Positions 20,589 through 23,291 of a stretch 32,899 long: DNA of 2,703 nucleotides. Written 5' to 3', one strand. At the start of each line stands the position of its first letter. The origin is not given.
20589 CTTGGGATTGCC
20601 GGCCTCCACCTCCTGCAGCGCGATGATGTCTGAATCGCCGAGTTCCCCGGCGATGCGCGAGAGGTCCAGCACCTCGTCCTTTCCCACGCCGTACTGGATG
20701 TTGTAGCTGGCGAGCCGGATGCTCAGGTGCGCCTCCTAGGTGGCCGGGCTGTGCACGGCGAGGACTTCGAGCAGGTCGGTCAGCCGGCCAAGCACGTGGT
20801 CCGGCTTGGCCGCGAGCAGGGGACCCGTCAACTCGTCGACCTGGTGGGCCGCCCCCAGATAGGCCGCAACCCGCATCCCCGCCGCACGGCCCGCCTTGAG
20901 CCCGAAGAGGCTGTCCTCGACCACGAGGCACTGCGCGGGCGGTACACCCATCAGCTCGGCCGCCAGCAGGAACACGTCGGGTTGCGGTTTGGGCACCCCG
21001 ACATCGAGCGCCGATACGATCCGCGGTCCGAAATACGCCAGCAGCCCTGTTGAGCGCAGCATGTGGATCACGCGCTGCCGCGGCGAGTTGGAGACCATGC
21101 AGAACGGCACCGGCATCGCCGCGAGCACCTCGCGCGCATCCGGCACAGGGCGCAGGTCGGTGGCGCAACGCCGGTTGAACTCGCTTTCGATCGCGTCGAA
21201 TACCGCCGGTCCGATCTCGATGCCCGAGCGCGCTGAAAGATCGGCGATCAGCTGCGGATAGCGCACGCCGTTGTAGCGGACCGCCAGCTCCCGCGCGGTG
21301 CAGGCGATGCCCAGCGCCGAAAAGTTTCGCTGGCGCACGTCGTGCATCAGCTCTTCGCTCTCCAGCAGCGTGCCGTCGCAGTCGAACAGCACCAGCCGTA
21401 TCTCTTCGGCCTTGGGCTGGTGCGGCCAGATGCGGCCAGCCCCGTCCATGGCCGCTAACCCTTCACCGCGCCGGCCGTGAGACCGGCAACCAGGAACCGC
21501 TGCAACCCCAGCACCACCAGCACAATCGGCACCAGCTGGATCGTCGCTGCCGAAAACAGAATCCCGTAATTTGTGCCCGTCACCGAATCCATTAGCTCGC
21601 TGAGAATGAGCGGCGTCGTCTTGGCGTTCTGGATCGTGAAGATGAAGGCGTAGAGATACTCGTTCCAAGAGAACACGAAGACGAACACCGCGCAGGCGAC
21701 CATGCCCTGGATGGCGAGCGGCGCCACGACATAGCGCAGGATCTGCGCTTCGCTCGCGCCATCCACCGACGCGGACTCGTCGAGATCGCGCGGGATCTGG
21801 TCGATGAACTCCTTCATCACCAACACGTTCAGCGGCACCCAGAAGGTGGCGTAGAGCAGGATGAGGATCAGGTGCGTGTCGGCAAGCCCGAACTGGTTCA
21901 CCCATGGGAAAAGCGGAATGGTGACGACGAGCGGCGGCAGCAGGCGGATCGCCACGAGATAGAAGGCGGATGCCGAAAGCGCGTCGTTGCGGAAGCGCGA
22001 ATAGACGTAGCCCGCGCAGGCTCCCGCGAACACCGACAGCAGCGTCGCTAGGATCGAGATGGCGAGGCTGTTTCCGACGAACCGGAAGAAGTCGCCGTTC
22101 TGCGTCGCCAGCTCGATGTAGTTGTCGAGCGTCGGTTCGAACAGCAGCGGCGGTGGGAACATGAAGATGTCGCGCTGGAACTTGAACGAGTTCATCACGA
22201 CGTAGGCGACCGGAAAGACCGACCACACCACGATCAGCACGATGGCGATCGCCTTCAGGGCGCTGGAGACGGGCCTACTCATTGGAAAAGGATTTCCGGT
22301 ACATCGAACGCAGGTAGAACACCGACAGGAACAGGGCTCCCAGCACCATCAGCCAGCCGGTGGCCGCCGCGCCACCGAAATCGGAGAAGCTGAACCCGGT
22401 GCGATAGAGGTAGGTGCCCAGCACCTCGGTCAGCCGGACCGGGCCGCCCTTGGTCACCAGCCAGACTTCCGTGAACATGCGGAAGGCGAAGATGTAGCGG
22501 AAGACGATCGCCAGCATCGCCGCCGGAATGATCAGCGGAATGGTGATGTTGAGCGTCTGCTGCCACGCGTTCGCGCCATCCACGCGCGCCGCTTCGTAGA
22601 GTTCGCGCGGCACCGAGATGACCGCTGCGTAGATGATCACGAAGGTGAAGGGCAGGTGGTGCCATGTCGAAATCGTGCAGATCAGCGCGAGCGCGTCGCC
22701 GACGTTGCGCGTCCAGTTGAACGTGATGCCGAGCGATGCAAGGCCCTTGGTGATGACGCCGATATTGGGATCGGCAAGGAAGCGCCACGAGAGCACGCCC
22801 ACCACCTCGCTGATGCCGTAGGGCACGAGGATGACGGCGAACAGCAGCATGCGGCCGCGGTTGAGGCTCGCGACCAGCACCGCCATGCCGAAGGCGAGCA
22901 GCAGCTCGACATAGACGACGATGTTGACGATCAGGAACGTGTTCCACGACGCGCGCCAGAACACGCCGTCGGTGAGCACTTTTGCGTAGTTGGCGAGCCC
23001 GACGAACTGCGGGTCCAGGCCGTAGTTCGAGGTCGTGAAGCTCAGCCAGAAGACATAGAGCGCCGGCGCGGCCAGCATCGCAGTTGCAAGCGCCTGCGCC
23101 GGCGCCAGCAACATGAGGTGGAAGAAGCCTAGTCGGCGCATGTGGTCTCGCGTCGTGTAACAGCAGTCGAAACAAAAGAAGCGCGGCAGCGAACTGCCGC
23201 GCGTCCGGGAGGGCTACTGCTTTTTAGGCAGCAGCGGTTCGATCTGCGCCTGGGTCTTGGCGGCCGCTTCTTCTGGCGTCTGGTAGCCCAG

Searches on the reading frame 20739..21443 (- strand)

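Call 82: search_protein_families(library=pfam, proteins=[window:20739-21443:-], max_evalue=0.0001)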
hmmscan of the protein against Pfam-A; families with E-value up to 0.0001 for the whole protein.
window:20739-21443:- (235 aa): 3 families
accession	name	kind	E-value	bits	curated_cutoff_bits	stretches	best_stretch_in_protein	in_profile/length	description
PF00702.32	Hydrolase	-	3.7e-25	89.9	26.4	1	15-189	1-191/191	haloacid dehalogenase-like hydrolase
PF13419.12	HAD_2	-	1.1e-21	78.2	23.8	1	18-194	1-177/178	Haloacid dehalogenase-like hydrolase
PF13242.12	Hydrolase_like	-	2.1e-08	34.4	22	1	151-224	3-75/75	HAD-hyrolase-like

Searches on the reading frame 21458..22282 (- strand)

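Call 10: search_protein_families(library=pfam, proteins=[window:21458-22282:-], max_evalue=0.001)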
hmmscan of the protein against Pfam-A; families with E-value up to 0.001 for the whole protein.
window:21458-22282:- (275 aa): 1 family
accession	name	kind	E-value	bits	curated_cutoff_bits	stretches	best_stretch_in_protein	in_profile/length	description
PF00528.27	BPD_transp_1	-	3.3e-19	69.8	26.4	1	85-267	3-181/184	Binding-protein-dependent transport system inner membrane component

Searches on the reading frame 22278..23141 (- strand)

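Call 10: search_protein_families(library=pfam, proteins=[window:22278-23141:-], max_evalue=0.001)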
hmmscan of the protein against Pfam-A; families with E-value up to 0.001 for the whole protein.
window:22278-23141:- (288 aa): 1 family
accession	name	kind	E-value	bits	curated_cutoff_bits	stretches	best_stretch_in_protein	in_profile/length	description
PF00528.27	BPD_transp_1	-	3.2e-12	47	26.4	1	86-276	8-175/184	Binding-protein-dependent transport system inner membrane component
